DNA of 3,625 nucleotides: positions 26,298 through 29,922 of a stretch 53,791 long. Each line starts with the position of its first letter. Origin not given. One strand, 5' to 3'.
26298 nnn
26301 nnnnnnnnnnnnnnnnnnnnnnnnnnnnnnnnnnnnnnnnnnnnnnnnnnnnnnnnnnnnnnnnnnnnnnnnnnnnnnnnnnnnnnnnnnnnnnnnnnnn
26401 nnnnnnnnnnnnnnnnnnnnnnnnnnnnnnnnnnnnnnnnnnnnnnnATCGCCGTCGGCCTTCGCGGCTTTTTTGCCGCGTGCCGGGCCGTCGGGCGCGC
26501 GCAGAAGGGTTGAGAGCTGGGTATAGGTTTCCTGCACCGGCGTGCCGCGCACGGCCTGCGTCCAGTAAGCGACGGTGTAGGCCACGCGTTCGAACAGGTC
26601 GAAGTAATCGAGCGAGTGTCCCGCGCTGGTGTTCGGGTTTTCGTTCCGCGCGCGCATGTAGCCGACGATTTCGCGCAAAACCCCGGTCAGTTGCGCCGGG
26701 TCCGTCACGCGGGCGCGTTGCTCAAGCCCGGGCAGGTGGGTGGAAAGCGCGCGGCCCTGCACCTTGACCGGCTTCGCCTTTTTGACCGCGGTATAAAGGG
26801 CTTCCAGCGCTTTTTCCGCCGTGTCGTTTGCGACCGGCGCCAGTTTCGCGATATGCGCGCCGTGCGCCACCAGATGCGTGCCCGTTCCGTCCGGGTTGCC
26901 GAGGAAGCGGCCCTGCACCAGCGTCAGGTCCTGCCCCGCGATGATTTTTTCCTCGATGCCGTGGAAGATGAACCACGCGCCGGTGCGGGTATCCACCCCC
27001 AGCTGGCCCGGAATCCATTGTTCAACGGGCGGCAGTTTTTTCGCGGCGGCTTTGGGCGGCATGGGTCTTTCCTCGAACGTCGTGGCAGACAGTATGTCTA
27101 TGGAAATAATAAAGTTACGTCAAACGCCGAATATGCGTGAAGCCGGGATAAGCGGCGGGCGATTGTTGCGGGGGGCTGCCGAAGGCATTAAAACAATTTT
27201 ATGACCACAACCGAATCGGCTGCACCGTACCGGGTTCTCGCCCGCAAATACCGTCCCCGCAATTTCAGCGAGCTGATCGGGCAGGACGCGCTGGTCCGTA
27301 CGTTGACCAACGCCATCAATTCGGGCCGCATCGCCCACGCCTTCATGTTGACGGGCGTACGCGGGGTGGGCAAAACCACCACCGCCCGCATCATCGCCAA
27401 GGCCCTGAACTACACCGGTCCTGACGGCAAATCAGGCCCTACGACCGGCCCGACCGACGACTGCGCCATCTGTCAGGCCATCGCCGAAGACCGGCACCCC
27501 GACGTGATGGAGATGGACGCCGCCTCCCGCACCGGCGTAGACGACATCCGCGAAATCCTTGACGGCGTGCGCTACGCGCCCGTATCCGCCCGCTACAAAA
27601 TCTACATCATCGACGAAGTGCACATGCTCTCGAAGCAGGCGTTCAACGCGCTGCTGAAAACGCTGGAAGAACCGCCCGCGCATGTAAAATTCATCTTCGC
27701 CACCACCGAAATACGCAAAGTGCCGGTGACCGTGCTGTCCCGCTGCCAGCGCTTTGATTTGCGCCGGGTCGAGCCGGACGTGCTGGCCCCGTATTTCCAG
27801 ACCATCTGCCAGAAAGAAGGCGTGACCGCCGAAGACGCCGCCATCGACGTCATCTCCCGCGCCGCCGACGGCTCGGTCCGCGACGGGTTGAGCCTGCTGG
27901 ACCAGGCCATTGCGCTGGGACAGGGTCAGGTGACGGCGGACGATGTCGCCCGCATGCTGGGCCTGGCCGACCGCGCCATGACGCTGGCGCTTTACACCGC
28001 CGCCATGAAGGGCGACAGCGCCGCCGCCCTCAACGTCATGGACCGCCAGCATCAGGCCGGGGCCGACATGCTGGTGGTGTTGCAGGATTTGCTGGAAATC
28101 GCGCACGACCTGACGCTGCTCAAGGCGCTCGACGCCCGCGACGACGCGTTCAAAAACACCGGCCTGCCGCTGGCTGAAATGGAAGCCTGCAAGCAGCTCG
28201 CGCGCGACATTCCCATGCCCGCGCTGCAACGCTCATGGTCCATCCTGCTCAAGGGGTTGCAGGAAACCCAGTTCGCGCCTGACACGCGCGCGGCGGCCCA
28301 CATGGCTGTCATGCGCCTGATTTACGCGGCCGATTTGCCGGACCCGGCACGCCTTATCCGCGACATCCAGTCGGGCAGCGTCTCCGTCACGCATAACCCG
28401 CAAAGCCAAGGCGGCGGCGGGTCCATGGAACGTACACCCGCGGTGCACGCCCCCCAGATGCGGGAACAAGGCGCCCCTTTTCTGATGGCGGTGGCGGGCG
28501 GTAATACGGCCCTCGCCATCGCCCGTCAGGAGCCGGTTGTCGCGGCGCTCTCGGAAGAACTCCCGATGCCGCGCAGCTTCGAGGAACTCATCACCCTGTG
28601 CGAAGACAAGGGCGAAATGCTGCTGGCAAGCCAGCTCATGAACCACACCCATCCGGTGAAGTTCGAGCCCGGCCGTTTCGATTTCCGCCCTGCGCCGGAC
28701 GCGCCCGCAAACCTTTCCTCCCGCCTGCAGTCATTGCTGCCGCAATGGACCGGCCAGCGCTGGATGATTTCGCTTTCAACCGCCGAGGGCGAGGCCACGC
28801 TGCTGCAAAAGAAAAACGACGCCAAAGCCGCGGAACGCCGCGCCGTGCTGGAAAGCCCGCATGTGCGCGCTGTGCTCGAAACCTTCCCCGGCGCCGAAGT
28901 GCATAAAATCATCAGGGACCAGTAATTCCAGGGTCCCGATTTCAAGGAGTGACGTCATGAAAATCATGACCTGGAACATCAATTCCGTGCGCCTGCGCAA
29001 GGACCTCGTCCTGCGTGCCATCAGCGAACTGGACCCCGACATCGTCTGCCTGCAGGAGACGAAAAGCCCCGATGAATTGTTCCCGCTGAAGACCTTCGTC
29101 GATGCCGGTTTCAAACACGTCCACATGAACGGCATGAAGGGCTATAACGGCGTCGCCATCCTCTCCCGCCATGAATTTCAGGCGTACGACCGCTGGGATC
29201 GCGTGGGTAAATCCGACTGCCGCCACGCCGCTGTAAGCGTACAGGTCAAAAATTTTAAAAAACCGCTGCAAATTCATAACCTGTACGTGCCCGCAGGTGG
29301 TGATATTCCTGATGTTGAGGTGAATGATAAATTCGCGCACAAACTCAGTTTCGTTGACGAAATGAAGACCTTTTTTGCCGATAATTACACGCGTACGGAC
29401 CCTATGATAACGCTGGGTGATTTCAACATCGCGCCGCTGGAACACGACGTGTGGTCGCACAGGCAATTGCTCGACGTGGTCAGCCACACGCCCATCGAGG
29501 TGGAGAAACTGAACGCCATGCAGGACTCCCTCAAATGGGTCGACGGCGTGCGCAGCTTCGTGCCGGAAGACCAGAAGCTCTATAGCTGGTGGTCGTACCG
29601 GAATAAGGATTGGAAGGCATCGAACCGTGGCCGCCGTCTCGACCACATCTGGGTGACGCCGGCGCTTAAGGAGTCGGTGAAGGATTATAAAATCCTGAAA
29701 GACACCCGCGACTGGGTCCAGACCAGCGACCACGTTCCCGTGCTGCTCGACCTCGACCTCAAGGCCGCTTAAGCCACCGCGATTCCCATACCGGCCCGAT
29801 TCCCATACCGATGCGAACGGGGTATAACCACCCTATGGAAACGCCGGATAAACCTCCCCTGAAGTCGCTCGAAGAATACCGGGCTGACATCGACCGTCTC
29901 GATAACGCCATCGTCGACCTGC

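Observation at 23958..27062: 1034-aa protein with five tandem OmpR/PhoB-type winged-helix modules and no receiver domain, between ffs and dnaX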

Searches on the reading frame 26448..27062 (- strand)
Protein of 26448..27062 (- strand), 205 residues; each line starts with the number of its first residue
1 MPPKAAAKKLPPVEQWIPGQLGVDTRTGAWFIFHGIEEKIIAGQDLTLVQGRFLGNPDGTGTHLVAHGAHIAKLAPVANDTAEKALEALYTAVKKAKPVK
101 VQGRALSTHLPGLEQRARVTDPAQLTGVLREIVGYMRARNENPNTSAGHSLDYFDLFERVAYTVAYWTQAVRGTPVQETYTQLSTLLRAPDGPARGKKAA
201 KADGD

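Call 45: find_homologous_proteins(query=A5, max_evalue=0.01)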
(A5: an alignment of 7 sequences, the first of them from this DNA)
Query A5 (7 sequences) (205 aa, profile of the alignment): 1 proteins with E <= 0.01 among 3543 candidates.
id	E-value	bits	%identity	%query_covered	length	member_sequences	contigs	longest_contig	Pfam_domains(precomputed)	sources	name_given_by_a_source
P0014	3.3e-68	248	27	87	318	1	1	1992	-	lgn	-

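Call 50: predict_structure(alignment_id=A5)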
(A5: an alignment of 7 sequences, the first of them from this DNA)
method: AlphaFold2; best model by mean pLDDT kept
length: 205 residues; sequences in the alignment: 7
mean_pLDDT: 82.8   pTM: 0.78
mean pLDDT of the five models: 82.8, 81.4, 80.1, 79.4, 79.4
residues with pLDDT >= 90: 106; 70-90: 62; 50-70: 16; < 50: 21
segments of 3 or more residues with pLDDT < 50: 1-7, 192-205
pLDDT, mean of each block of 10 residues (from residue 1): 43 83 94 92 88 87 90 93 95 87 76 90 94 87 68 91 96 95 84 44 39
secondary structure, 60 per line:
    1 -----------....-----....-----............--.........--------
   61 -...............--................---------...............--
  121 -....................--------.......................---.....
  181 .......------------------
elements in order: H12-15 E21-24 E30-41 E44-52 E62-67 H68-73 E74-76 H79-94 H104-118 H122-141 H150-172 H176-187

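Call 56: fold_search(model_id=the predicted structure, library=pdb)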
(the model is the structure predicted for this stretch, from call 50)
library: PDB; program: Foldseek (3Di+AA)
matches with E <= 10: 330; with E <= 0.001: 5
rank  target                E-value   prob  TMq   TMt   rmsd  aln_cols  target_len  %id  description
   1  4l5g_B                7.6e-06  1.00  0.48  0.57   5.9       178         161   14  Crystal structure of Thermus thermophilus CarD (released 2013-07-31)
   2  4l5g_A                1.2e-05  1.00  0.48  0.57   5.6       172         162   16  Crystal structure of Thermus thermophilus CarD (released 2013-07-31)
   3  4xax_B                1.3e-05  1.00  0.50  0.61   5.5       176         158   16  Crystal structure of Thermus thermophilus CarD in complex with the Thermus aquaticus RNA polymerase beta1 domain (released 2015-09-16)
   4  8hvr_H                1.6e-04  1.00  0.50  0.61   5.2       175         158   14  Cryo-EM structure of AfsR-dependent transcription activation complex with afsS promoter (released 2023-12-27)
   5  6edt_M                7.7e-04  1.00  0.48  0.59   5.5       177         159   14  Mycobacterium tuberculosis RNAP open promoter complex with RbpA/CarD and AP3 promoter (released 2018-11-21)
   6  9e87_M                1.0e-03  1.00  0.49  0.60   5.4       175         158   12  De Novo Mycobacterium tuberculosis transcription initiation pre-RPO promoter complex with open Beta' clamp (RNA Polyme (released 2025-10-01)
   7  4mfr                  9.5e-03  0.96  0.29  0.35  14.5       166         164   15  Crystal structure of Mycobacterium tuberculosis CarD (released 2013-11-06)
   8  6aca                  1.8e-02  0.93  0.23  0.05  15.3       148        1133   11  Crystal structure of Mycobacterium tuberculosis Mfd at 3.6 A resolution (released 2019-08-28)
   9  6ac8_A                3.4e-02  0.90  0.24  0.05  15.4       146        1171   12  Crystal structure of Mycobacterium smegmatis Mfd at 2.75 A resolution (released 2019-08-28)
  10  6acx_A                9.8e-02  0.69  0.23  0.04  16.1       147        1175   12  Crystal structure of Mycobacterium smegmatis Mfd in complex with ADP + Pi at 3.5 A resolution. (released 2019-08-28)
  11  9n11_A                9.8e-02  0.66  0.23  0.05  23.7       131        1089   12  Mfd-bound E.coli RNA polymerase elongation complex + ADP-BeF3 - L1.5 state (released 2025-10-15)
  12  6acx_B                9.8e-02  0.66  0.22  0.04  15.5       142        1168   10  Crystal structure of Mycobacterium smegmatis Mfd in complex with ADP + Pi at 3.5 A resolution. (released 2019-08-28)
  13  2lqk_MODEL_1_A        1.2e-01  0.96  0.22  0.53   4.1        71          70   17  NMR solution structure of the N-terminal domain of the CdnL protein from Thermus thermophilus (released 2012-08-01)
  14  2lt3_MODEL_1_A        2.1e-01  0.98  0.37  0.62   4.0       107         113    9  Solution NMR structure of the C-terminal domain of CdnL from Myxococcus xanthus (released 2013-11-13)
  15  2eyq_B                3.0e-01  0.54  0.25  0.05  17.4       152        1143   10  Crystal structure of Escherichia coli transcription-repair coupling factor (released 2006-02-28)
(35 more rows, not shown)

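Call 58: search_solved_structures(query=A5, max_evalue=10, show_alignments=3)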
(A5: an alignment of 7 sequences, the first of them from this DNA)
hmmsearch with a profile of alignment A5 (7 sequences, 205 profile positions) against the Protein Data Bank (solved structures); distinct sequences matched with E-value up to 10: 4.
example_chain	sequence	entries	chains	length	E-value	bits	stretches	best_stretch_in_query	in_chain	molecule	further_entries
2gs5_A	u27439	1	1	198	0.045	16.9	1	11-34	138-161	Conserved hypothetical protein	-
2hrx_A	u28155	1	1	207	0.047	16.9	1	11-34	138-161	Hypothetical protein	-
7cyx_A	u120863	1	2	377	0.51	13.5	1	46-98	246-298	Glycine oxidase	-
2l0k_A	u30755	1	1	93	0.88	12.7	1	92-154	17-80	Stage III sporulation protein D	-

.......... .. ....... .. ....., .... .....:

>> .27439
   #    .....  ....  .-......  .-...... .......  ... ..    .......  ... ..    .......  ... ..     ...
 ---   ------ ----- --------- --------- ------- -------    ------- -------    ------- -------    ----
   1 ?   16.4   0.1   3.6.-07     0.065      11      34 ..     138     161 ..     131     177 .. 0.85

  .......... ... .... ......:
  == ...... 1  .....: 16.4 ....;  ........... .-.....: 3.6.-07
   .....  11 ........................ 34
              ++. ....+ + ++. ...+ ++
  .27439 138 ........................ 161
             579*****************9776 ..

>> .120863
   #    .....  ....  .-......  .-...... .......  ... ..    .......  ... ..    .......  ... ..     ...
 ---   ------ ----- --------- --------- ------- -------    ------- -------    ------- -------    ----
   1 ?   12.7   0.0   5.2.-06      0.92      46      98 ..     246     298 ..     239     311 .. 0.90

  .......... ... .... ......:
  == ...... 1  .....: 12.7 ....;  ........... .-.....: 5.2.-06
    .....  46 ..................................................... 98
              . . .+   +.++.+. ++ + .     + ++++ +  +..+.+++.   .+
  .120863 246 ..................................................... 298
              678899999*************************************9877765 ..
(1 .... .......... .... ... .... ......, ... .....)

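Call 59: search_protein_families(library=pfam, alignment_id=A5, max_evalue=10)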
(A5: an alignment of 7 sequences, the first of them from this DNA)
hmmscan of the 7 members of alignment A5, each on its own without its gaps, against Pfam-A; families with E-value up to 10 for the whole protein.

A. member 1, seq(205 aa): 0 families

B. families by the number of members that match (of 7 scanned): 7 families
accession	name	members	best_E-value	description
PF18176.6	KptA_kDCL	1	0.019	KptA in kinetoplastid DICER domain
PF12710.13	HAD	1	0.022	haloacid dehalogenase-like hydrolase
PF18746.6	aGPT-Pplase3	1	0.037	Alpha-glutamyl/putrescinyl thymine pyrophosphorylase clade 3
PF02622.21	DUF179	1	0.052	AlgH-like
PF09913.15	DUF2142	1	0.078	Predicted membrane protein (DUF2142)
PF12516.13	DUF3719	1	0.13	Protein of unknown function (DUF3719)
PF18937.5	DUF5685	1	0.13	Family of unknown function (DUF5685)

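Call 66: fold_search(model_id=the predicted structure, library=viral)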
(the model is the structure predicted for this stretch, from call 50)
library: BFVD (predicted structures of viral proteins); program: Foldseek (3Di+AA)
matches with E <= 10: 674; with E <= 0.001: 0
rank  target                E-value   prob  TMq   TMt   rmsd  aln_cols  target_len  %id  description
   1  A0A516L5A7            4.0e-02  0.82  0.25  0.37  14.4       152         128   14  (no name in the UniProt tables at hand)
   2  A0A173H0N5            4.4e-02  1.00  0.25  0.62   3.1        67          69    9  (no name in the UniProt tables at hand)
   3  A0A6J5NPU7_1          5.8e-02  0.15  0.17  0.04  21.9       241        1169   14  Helicase/UvrB, N-terminal [uncultured Caudovirales phage]
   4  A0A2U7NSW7            6.9e-02  0.99  0.23  0.57   3.5        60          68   20  (no name in the UniProt tables at hand)
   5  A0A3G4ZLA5            7.3e-02  0.77  0.26  0.09   7.1       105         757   10  ATPase [Terrestrivirus sp.]
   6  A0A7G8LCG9            7.7e-02  0.57  0.17  0.15  16.2        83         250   22  (no name in the UniProt tables at hand)
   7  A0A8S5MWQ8            8.2e-02  0.97  0.24  0.50   9.1        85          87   12  Uncharacterized protein [Siphoviridae sp. ct91l7]
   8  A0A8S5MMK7            8.6e-02  0.60  0.25  0.10  12.9       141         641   17  Uncharacterized protein [Siphoviridae sp. ctxc31]
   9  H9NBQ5                9.7e-02  0.30  0.21  0.23  16.3       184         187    8  (no name in the UniProt tables at hand)
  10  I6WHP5                1.1e-01  0.98  0.25  0.65   3.5        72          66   12  Uncharacterized protein [Vibrio phage phi-pp2]
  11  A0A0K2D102            1.2e-01  0.97  0.22  0.21   3.6        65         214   14  Uncharacterized protein [Bacillus phage AvesoBmore]
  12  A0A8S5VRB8            1.2e-01  0.90  0.21  0.23   4.5        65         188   14  (no name in the UniProt tables at hand)
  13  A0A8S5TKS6            1.2e-01  0.66  0.21  0.36   8.7        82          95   16  Uncharacterized protein [Podoviridae sp. ctz6O13]
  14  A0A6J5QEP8            1.3e-01  0.72  0.18  0.41   4.4        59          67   27  Uncharacterized protein [uncultured Caudovirales phage]
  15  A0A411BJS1            1.3e-01  0.07  0.13  0.11  20.8       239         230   10  (no name in the UniProt tables at hand)
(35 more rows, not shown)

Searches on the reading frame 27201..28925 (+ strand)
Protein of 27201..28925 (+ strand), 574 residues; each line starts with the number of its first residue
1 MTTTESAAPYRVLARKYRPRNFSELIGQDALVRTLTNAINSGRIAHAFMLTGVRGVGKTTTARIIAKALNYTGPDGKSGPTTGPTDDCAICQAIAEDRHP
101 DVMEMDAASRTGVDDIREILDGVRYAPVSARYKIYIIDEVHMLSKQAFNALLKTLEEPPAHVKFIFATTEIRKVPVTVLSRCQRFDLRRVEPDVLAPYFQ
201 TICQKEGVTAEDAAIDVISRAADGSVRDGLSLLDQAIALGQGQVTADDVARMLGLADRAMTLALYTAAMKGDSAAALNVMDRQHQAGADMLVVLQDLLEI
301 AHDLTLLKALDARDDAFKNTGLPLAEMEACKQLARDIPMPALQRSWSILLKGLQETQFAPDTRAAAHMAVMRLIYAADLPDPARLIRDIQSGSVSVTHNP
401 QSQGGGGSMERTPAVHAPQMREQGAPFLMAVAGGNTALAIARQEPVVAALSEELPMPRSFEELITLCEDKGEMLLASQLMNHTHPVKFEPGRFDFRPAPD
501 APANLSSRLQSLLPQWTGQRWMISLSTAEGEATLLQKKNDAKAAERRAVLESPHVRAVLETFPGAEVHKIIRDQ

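Call 12: search_protein_families(library=pfam, proteins=[window:27201-28925:+], max_evalue=0.001)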
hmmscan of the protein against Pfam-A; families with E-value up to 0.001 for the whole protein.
window:27201-28925:+ (574 aa): 13 families
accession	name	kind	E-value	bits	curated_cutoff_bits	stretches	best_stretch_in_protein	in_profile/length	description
PF12169.13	DNA_pol3_gamma3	-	4.2e-40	137.3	24.4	1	244-388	1-142/143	DNA polymerase III subunits gamma and tau domain III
PF13177.12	DNA_pol3_delta2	-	2.9e-37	128.6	27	1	28-190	2-160/161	DNA polymerase III, delta subunit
PF12362.13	DUF3646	-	1.6e-35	122.2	30.2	1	457-570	1-114/114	DNA polymerase III gamma and tau subunits C terminal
PF22608.2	DNAX_ATPase_lid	-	2.9e-18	65.8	27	1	198-242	5-49/49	DNA polymerase III clamp loader subunit, ATPase lid domain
PF00004.35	AAA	-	2.6e-11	44.5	21.2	1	49-184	2-125/131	ATPase family associated with various cellular activities (AAA)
PF13401.12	AAA_22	-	2.1e-07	31.8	27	1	48-169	8-123/130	AAA domain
PF13191.12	AAA_16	-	3.6e-07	31.3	32.6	1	24-121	1-103/167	AAA ATPase domain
PF05496.18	RuvB_N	-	5.2e-07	30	27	1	18-90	2-78/159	Holliday junction DNA helicase RuvB P-loop domain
PF13604.12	AAA_30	-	9.6e-07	29.2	27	1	46-164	19-121/191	AAA domain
PF07728.20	AAA_5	-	9.4e-06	26.1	22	0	131-161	66-96/139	AAA domain (dynein-related subfamily)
PF13245.12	AAA_19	-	0.00034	21.2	25.1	0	38-161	4-119/134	AAA domain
PF13173.12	AAA_14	-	0.00044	20.7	27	0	47-166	4-95/129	AAA domain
PF13238.12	AAA_18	-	0.00054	20.9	29.4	0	49-134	2-91/128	AAA domain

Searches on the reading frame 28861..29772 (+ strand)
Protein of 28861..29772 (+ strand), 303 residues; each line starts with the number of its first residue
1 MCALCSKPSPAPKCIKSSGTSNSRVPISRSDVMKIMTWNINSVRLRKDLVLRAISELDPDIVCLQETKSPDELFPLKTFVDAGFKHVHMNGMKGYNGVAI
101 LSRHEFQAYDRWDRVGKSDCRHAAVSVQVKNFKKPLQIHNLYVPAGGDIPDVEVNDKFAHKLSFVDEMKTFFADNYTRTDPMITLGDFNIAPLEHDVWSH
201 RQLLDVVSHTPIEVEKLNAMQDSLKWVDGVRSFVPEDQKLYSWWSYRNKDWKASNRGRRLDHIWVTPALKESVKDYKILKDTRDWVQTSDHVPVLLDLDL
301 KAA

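Call 12: search_protein_families(library=pfam, proteins=[window:28861-29772:+], max_evalue=0.001)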
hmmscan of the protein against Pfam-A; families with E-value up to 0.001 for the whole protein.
window:28861-29772:+ (303 aa): 1 family
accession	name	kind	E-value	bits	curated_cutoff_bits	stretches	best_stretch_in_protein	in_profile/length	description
PF03372.29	Exo_endo_phos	-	5.5e-27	95.3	24.5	1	36-291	1-225/225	Endonuclease/Exonuclease/phosphatase family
